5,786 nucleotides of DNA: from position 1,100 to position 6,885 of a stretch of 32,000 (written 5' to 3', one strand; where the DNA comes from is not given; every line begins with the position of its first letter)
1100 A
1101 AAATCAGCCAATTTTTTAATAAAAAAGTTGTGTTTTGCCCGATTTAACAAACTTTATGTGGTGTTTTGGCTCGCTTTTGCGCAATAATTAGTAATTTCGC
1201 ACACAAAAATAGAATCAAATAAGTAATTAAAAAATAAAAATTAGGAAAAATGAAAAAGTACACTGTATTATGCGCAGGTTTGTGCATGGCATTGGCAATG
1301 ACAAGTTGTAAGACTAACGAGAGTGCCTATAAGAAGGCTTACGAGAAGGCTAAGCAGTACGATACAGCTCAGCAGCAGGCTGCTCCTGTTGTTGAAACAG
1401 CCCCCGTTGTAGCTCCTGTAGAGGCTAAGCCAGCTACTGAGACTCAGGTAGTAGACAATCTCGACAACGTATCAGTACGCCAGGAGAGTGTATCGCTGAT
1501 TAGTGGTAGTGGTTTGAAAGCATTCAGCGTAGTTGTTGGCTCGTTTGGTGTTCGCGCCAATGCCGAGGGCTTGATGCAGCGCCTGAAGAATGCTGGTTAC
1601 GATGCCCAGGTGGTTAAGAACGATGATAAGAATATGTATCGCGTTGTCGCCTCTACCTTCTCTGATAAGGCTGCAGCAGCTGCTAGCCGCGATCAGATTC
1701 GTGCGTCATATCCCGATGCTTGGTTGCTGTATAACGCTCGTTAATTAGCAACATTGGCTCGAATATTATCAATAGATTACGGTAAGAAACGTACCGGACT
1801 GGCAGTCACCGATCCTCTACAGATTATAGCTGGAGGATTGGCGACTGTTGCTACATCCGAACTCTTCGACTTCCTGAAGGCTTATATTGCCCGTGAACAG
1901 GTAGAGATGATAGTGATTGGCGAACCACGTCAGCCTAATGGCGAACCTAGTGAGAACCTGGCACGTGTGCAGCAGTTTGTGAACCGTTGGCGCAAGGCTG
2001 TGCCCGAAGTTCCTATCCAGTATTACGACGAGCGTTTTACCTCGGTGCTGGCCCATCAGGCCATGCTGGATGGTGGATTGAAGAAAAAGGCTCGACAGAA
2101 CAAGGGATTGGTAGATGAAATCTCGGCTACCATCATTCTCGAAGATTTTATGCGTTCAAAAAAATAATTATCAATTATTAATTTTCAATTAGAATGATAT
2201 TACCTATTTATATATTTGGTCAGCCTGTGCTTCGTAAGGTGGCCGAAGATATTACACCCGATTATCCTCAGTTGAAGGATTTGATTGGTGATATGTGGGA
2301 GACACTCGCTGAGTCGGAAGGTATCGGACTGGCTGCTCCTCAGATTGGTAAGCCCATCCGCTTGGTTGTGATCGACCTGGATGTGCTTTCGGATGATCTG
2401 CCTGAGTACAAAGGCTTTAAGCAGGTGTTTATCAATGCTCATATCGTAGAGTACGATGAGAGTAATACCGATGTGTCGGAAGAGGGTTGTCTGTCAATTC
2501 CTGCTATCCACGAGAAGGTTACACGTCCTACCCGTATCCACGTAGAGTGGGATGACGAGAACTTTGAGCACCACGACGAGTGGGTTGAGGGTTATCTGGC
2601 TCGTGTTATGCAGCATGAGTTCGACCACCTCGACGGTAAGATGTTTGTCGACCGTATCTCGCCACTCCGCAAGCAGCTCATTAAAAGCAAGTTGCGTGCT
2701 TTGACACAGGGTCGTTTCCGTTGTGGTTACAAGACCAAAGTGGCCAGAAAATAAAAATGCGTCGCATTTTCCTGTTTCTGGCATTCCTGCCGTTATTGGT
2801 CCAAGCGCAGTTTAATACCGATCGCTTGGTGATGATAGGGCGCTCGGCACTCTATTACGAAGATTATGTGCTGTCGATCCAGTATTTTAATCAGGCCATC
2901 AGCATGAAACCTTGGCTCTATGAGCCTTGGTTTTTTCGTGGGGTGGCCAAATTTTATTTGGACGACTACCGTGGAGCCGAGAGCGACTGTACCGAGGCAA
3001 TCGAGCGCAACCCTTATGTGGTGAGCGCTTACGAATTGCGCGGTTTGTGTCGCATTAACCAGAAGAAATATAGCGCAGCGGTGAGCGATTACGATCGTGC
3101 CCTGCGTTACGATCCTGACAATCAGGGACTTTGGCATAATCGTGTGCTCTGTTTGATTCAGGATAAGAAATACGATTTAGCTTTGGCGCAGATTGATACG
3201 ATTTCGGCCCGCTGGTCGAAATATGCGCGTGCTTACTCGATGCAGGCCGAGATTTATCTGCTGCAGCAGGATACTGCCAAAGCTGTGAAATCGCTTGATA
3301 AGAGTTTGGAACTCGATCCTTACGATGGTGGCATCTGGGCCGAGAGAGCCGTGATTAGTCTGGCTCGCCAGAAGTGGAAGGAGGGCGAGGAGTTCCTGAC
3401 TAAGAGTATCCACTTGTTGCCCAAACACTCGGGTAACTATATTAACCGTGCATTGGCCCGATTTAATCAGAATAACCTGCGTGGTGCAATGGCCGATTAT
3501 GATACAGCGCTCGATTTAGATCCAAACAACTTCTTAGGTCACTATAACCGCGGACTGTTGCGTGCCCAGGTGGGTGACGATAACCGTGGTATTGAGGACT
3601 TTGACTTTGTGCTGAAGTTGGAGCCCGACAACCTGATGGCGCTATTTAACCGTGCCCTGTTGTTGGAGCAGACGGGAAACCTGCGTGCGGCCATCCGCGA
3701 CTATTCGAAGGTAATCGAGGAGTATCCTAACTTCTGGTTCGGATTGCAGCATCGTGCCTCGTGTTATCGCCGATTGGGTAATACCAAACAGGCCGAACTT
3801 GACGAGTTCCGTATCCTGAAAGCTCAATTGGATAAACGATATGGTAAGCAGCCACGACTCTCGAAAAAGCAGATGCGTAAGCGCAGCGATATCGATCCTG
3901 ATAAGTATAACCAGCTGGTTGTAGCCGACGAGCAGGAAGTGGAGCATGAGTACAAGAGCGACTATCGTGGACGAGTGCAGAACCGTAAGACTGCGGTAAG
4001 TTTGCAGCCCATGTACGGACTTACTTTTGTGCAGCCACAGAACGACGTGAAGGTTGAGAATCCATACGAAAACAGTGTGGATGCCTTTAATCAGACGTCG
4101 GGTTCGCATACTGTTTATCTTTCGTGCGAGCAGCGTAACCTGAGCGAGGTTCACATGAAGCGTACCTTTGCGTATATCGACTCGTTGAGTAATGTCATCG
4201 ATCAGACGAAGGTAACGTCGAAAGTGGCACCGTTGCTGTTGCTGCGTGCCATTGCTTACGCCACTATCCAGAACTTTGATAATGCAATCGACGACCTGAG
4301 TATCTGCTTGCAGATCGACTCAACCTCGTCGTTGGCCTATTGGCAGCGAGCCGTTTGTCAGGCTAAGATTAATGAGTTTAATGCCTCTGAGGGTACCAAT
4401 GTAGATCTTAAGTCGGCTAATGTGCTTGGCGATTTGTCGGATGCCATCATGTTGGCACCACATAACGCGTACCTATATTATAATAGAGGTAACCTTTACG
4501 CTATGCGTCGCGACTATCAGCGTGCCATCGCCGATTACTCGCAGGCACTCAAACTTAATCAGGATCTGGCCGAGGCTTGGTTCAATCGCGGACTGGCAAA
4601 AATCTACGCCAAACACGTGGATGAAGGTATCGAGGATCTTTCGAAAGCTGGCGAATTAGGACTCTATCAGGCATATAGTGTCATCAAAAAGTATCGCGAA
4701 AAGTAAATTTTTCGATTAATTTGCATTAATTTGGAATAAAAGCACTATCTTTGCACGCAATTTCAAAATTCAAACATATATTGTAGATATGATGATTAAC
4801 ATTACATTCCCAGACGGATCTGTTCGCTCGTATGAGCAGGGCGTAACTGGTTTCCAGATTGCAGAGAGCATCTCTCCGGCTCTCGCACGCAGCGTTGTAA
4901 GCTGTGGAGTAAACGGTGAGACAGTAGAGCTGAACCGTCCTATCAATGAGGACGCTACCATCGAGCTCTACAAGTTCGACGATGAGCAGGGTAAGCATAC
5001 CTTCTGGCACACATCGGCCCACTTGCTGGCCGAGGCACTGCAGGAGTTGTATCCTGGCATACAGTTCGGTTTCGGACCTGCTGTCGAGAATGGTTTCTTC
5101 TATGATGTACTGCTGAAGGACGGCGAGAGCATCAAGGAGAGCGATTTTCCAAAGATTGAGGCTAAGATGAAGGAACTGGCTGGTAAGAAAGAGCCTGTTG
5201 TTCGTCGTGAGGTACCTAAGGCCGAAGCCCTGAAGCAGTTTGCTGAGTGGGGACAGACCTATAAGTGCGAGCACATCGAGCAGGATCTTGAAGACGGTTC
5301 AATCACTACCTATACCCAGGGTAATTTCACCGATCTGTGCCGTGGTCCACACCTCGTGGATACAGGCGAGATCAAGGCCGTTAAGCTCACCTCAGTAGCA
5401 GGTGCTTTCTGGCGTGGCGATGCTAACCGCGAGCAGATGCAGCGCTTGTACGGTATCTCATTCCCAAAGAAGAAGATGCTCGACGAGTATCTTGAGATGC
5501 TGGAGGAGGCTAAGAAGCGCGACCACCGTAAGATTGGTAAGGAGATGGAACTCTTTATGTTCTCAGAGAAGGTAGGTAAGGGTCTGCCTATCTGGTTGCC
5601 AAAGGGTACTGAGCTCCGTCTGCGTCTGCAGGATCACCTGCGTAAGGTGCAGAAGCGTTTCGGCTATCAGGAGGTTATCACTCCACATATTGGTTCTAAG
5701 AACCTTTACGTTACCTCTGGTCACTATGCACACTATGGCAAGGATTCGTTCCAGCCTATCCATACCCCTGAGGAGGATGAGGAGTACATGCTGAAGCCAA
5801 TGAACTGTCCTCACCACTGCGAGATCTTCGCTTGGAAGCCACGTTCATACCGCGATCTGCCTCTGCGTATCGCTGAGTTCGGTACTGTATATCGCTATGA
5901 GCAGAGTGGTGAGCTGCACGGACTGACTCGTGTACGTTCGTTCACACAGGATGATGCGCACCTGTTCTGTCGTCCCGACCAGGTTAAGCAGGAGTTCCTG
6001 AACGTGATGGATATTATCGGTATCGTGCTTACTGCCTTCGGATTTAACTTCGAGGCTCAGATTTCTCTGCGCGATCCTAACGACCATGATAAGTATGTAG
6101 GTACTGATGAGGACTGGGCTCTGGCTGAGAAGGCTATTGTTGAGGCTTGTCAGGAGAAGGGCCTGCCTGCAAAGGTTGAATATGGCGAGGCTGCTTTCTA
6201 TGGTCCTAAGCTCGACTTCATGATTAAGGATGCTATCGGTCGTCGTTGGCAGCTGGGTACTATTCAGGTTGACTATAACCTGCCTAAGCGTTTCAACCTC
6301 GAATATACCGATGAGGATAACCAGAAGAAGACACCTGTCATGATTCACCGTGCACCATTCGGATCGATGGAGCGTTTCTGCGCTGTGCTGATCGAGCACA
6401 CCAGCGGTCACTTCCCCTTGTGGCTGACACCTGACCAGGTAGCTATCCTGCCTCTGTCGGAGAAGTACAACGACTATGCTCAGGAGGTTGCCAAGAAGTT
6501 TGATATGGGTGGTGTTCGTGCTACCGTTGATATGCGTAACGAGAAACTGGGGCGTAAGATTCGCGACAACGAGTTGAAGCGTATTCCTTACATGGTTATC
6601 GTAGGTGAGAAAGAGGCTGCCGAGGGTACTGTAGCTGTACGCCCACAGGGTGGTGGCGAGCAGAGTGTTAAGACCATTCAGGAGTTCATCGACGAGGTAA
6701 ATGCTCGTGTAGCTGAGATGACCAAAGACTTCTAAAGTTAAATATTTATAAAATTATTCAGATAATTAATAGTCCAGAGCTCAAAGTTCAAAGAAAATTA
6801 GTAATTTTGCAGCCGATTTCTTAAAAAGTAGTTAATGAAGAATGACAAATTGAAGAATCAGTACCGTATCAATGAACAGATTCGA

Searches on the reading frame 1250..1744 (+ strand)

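Call 80: search_protein_families(library=pfam, proteins=[window:1250-1744:+], max_evalue=0.00001)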
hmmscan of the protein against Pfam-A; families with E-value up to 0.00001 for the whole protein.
window:1250-1744:+ (164 aa): 1 family
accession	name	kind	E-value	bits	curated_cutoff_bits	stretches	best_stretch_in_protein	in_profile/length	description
PF05036.18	SPOR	-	5.7e-15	55.8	21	1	90-160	3-75/76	SPOR domain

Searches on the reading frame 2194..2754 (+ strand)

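Call 80: search_protein_families(library=pfam, proteins=[window:2194-2754:+], max_evalue=0.00001)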
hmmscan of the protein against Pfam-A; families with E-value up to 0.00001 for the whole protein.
window:2194-2754:+ (186 aa): 1 family
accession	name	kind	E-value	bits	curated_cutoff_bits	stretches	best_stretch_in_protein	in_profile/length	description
PF01327.26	Pep_deformylase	-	1.4e-47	161.6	22.8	1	3-160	2-155/156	Polypeptide deformylase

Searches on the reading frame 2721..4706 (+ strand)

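Call 80: search_protein_families(library=pfam, proteins=[window:2721-4706:+], max_evalue=0.00001)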
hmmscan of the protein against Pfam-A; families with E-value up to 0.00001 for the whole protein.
window:2721-4706:+ (661 aa): 14 families
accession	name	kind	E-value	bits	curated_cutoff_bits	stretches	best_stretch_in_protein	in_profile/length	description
PF00515.34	TPR_1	-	7.8e-56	184.2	27.8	1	583-615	1-33/34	Tetratricopeptide repeat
PF07719.23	TPR_2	-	6.5e-49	160.5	27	1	583-615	1-33/34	Tetratricopeptide repeat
PF13431.12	TPR_17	-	3.8e-34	114.5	24.4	0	578-604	8-34/34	Tetratricopeptide repeat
PF13181.12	TPR_8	-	9.8e-32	106.8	25.7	0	169-200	1-32/34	Tetratricopeptide repeat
PF13371.12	TPR_9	-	1.7e-31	108.4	35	0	286-336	10-60/73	Tetratricopeptide repeat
PF13414.12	TPR_11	-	8.9e-29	99.4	26.8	2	246-285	3-42/42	TPR repeat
PF13432.12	TPR_16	-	1e-27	96.6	32.7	0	275-337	1-63/65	Tetratricopeptide repeat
PF13428.12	TPR_14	-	7.1e-17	60.7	23.5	0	171-210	3-42/44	Tetratricopeptide repeat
PF14559.12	TPR_19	-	7.5e-17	61.9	25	0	114-178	4-68/68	Tetratricopeptide repeat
PF13424.12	TPR_12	-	9.2e-14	51.8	30.1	0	137-199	5-75/77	Tetratricopeptide repeat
PF13174.12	TPR_6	-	1.8e-12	47.5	26.3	0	307-337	2-32/33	Tetratricopeptide repeat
PF01239.28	PPTA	-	5.6e-09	35.6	29.5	0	121-145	5-29/32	Protein prenyltransferase alpha subunit repeat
PF24575.1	TPR_Slam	-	9.1e-09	36.1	35.2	0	301-338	43-80/104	Surface lipoprotein assembly modifier, N-terminal TPR repeats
PF23914.1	TPR_CcmH_CycH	-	4e-08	33.7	42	0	174-268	55-152/158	Cytochrome c-type biogenesis protein H TPR domain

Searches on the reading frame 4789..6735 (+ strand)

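Call 80: search_protein_families(library=pfam, proteins=[window:4789-6735:+], max_evalue=0.00001)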
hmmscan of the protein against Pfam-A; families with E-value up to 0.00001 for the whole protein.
window:4789-6735:+ (648 aa): 4 families
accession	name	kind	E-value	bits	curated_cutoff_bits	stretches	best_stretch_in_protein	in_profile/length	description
PF00587.30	tRNA-synt_2b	-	3.1e-49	167.9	29.3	1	328-537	6-178/179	tRNA synthetase class II core domain (G, H, P, S and T)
PF03129.25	HGTP_anticodon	-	1.7e-23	83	21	1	550-639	1-93/94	Anticodon binding domain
PF07973.19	tRNA_SAD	-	8.6e-14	51.7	24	1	172-221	1-44/44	Threonyl and Alanyl tRNA synthetase second additional domain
PF02824.27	TGS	-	4.2e-09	36.8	22.2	1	3-61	1-59/60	TGS domain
